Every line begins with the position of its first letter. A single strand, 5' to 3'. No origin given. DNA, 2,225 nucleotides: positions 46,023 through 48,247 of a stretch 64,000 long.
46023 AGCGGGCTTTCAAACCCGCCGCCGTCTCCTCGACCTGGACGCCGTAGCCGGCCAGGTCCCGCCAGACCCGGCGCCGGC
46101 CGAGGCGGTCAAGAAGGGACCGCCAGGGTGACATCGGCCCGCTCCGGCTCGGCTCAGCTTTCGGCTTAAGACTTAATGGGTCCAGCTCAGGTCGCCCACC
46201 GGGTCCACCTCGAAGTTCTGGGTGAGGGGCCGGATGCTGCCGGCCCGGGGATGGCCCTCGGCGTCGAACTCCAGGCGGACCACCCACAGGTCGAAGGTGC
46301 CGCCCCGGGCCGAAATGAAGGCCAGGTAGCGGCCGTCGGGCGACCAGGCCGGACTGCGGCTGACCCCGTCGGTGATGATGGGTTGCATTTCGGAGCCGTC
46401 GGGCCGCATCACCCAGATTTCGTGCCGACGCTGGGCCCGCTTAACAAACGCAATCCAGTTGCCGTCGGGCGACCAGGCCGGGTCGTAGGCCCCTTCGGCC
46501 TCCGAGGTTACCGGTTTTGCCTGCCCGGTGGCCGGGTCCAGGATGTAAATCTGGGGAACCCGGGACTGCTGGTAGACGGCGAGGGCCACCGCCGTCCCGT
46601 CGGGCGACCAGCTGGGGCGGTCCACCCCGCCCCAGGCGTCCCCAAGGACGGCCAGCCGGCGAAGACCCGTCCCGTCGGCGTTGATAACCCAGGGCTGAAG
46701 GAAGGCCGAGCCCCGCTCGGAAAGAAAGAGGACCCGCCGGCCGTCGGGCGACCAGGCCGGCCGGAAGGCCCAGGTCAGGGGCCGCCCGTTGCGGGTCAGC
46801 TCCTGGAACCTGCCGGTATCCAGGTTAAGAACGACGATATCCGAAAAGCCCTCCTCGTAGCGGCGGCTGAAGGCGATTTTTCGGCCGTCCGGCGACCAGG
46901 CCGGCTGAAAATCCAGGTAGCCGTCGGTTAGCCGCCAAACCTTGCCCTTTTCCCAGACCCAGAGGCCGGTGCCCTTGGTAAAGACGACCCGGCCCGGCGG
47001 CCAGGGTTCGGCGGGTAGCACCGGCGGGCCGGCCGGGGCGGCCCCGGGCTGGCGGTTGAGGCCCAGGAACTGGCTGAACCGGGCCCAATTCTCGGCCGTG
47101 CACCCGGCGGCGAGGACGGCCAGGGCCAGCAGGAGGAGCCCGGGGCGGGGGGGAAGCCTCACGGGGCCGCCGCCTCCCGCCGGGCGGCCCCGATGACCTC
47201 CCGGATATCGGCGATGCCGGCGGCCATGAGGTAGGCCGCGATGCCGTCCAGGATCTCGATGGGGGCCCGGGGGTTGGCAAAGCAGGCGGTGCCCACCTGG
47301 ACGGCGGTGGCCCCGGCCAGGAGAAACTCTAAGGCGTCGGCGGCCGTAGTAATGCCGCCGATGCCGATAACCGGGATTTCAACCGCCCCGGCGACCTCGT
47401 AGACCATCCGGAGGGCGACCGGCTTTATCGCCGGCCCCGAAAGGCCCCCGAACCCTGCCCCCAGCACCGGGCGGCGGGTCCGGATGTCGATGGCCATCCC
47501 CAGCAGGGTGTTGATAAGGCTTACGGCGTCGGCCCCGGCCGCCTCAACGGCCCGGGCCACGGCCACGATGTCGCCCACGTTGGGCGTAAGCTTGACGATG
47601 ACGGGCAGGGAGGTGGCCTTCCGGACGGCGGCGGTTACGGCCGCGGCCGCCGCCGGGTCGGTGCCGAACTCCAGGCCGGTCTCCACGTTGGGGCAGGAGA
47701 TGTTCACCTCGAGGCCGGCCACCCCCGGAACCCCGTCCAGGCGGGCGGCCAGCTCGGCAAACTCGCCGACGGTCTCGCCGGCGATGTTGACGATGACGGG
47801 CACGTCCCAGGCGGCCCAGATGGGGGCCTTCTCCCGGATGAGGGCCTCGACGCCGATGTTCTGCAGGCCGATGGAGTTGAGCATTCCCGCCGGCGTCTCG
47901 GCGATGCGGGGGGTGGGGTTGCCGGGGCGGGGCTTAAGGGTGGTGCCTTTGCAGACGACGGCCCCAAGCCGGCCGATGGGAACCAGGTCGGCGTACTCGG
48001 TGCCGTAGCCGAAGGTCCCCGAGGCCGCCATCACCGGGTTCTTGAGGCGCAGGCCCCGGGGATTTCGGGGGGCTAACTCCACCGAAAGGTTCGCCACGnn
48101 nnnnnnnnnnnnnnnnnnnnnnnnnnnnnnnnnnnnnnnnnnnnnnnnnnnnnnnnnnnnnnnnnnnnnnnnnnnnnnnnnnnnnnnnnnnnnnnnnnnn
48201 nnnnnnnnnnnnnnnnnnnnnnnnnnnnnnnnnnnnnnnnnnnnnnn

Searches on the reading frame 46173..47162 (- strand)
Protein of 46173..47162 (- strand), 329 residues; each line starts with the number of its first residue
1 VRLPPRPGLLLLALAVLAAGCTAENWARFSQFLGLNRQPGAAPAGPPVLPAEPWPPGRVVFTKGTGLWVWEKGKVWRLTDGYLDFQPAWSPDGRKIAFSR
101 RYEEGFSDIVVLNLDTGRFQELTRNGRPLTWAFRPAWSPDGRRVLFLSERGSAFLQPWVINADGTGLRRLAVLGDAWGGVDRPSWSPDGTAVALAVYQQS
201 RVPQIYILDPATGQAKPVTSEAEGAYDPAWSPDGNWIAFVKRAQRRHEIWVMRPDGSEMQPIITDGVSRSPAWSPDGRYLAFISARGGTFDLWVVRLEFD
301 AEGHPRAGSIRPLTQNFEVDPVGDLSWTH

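Call 3: search_protein_families(library=pfam, proteins=[window:46173-47162:-], max_evalue=1)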
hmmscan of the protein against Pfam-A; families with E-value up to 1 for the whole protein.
window:46173-47162:- (329 aa): 13 families
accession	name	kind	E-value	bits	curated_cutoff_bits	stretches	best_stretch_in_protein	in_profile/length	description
PF07676.18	PD40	-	6.4e-37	125.2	20.9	5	269-294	12-38/38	WD40-like Beta Propeller Repeat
PF00930.27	DPPIV_N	-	2.7e-12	46.5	22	1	187-266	2-82/354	Dipeptidyl peptidase IV (DPP IV) N-terminal region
PF25174.1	Beta-prop_THOC3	-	3e-08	33.4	305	2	184-285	95-191/272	THOC3 beta-propeller domain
PF10647.15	Gmad1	-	2.7e-05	24.6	20.5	1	219-276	18-75/251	Lipoprotein LpqB beta-propeller domain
PF09142.17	TruB_C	-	3e-05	24.1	28.7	0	272-288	31-47/56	tRNA Pseudouridine synthase II, C terminal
PF25460.1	Beta-prop_Aladin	-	0.00016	21.4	171.1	1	183-285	116-214/340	Aladin seven-bladed propeller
PF14583.12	Pectate_lyase22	-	0.00023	20.5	30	1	132-220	190-281/386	Oligogalacturonate lyase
PF00400.38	WD40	-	0.002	19.1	27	0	272-289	18-34/39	WD domain, G-beta repeat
PF24797.1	Beta-prop_WDR35_TULP_N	-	0.0046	16.6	80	1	88-153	122-180/332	WDR35/TULP4 N-terminal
PF12894.13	ANAPC4_WD40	-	0.0058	17.3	22.9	0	229-287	2-60/91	Anaphase-promoting complex subunit 4 WD40 domain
PF04762.18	Beta-prop_ELP1_1st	-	0.0074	15.6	26.8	1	184-250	216-284/359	ELP1 first N-terminal beta-propeller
PF23389.1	Beta-prop_WDR19_1st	-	0.1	12.1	27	1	229-295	4-68/325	WDR19 first beta-propeller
PF24817.1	WD40_WDHD1_1st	-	0.12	11.9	109.9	0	222-287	178-244/291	WDHD1 first WD40 domain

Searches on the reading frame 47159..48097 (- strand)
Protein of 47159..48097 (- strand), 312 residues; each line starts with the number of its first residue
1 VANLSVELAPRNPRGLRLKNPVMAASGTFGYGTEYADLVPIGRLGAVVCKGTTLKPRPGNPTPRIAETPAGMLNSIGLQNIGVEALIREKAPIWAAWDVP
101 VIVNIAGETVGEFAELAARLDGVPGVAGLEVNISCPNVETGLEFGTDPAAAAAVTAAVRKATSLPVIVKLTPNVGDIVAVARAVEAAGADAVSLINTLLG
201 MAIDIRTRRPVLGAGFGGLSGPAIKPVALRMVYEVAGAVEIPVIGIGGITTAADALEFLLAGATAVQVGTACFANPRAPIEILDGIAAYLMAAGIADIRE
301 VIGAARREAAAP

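Call 3: search_protein_families(library=pfam, proteins=[window:47159-48097:-], max_evalue=1)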
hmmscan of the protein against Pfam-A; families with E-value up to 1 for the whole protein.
window:47159-48097:- (312 aa): 8 families
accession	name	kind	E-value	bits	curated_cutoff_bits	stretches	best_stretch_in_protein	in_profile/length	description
PF01180.27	DHO_dh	-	1.8e-82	277.3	27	1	15-289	8-290/291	Dihydroorotate dehydrogenase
PF01207.24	Dus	-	1.5e-08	34.6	20.4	2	226-277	170-222/311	Dihydrouridine synthase (Dus)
PF00977.27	His_biosynth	-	2.8e-05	24.1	23.6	1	226-285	59-118/228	Histidine biosynthesis protein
PF03060.21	NMO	-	0.00025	21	28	1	213-272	164-225/331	Nitronate monooxygenase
PF01070.24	FMN_dh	-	0.011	15.3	24.9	1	226-271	257-304/350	FMN-dependent dehydrogenase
PF02581.23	TMP-TENI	-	0.025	14.4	27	1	218-268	127-176/180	Thiamine monophosphate synthase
PF04481.18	DUF561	-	0.028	14.1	21.6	1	228-271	174-216/243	Protein of unknown function (DUF561)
PF00478.31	IMPDH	-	0.13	11.7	25.6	1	171-273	150-240/345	IMP dehydrogenase / GMP reductase domain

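Call 4: search_protein_families(library=ncbifam, proteins=[window:47159-48097:-], max_evalue=1)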
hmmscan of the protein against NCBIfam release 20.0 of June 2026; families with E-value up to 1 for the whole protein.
window:47159-48097:- (312 aa): 38 families (the best 25 are shown)
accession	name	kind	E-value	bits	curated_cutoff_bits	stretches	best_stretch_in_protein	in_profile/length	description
NF005574.0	PRK07259.1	equivalog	6.2e-134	445.7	269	1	2-306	3-303/304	dihydroorotate dehydrogenase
TIGR01037.2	pyrD_sub1_fam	subfamily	4.1e-109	364.3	270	1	15-305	7-299/300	dihydroorotate dehydrogenase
NF041011.1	dihydoor_dh_Arch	equivalog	3.9e-64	216.5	330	1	15-306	5-288/289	dihydroorotate dehydrogenase PyrD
NF006183.0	PRK08318.1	equivalog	4.5e-46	157.5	335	1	94-308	94-322/422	NAD-dependent dihydropyrimidine dehydrogenase subunit PreA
NF002702.0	PRK02506.1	equivalog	3.1e-38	131.6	301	1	15-277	10-280/313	dihydroorotate oxidase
NF003652.0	PRK05286.2-5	equivalog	1.2e-26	93.8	267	1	13-295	55-349/353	quinone-dependent dihydroorotate dehydrogenase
NF003651.0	PRK05286.2-4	equivalog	5.3e-26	91.1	448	1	15-305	68-375/377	quinone-dependent dihydroorotate dehydrogenase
NF005741.0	PRK07565.1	subfamily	7.3e-26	91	303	1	94-308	98-309/335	dihydroorotate dehydrogenase-like protein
NF003645.0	PRK05286.1-2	equivalog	1.7e-24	86.3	366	1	15-308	52-357/359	quinone-dependent dihydroorotate dehydrogenase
NF003648.0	PRK05286.2-1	equivalog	1.9e-23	83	433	1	15-307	57-357/360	quinone-dependent dihydroorotate dehydrogenase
TIGR01036.1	pyrD_sub2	equivalog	4.7e-23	81.5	200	1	15-307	52-356/356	dihydroorotate dehydrogenase (quinone)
NF003650.0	PRK05286.2-3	equivalog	8e-22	77.7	477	2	131-305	205-388/393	quinone-dependent dihydroorotate dehydrogenase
NF003649.0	PRK05286.2-2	equivalog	5.2e-19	68.4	505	1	15-305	56-349/351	quinone-dependent dihydroorotate dehydrogenase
NF003646.0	PRK05286.1-4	equivalog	1.8e-18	66.4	457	1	7-271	43-320/341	quinone-dependent dihydroorotate dehydrogenase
NF003644.0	PRK05286.1-1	equivalog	4.3e-16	58.9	418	1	5-271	41-320/336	quinone-dependent dihydroorotate dehydrogenase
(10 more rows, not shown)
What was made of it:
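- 47159..48097 (-): pyrD (dihydroorotate dehydrogenase, class 1B catalytic subunit). Calls 3 and 4 (NF005574, 446 bits).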

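Call 33: find_related_loci(query=window:47159-48097:-, collection=metagenome_contigs, flank=4000)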
Query window:47159-48097:- (312 aa) in metagenome_contigs; peptide patterns used: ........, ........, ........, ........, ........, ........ (x = any residue, [..] = any of these).
600 stretches matched a pattern (row limit reached: there are more); 507 encode a relative of the query (tblastn E <= 1e-3); the best 80 are kept; 80 distinct loci.
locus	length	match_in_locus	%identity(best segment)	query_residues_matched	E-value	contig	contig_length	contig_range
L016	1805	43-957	71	3-306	1e-155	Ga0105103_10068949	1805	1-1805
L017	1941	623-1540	71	3-307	6e-153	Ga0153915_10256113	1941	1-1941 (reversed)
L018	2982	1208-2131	68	3-309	2e-147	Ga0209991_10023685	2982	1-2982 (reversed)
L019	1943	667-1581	70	3-306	2e-151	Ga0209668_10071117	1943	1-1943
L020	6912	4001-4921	70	1-306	5e-140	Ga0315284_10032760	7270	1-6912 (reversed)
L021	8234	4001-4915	70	3-306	5e-140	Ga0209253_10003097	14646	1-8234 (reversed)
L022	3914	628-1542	69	3-306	1e-142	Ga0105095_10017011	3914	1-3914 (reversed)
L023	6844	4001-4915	69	3-306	3e-139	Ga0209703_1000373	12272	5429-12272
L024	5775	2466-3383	69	3-307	2e-139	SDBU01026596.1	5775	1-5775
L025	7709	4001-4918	69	3-307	7e-139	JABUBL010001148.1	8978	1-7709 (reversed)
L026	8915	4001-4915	70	3-306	5e-139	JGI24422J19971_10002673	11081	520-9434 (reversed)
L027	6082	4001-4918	69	3-307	4e-139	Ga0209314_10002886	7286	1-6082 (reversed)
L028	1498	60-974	68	4-307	6e-151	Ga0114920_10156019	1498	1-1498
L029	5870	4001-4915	70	3-306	2e-138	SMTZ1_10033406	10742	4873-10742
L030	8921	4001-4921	68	1-306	3e-138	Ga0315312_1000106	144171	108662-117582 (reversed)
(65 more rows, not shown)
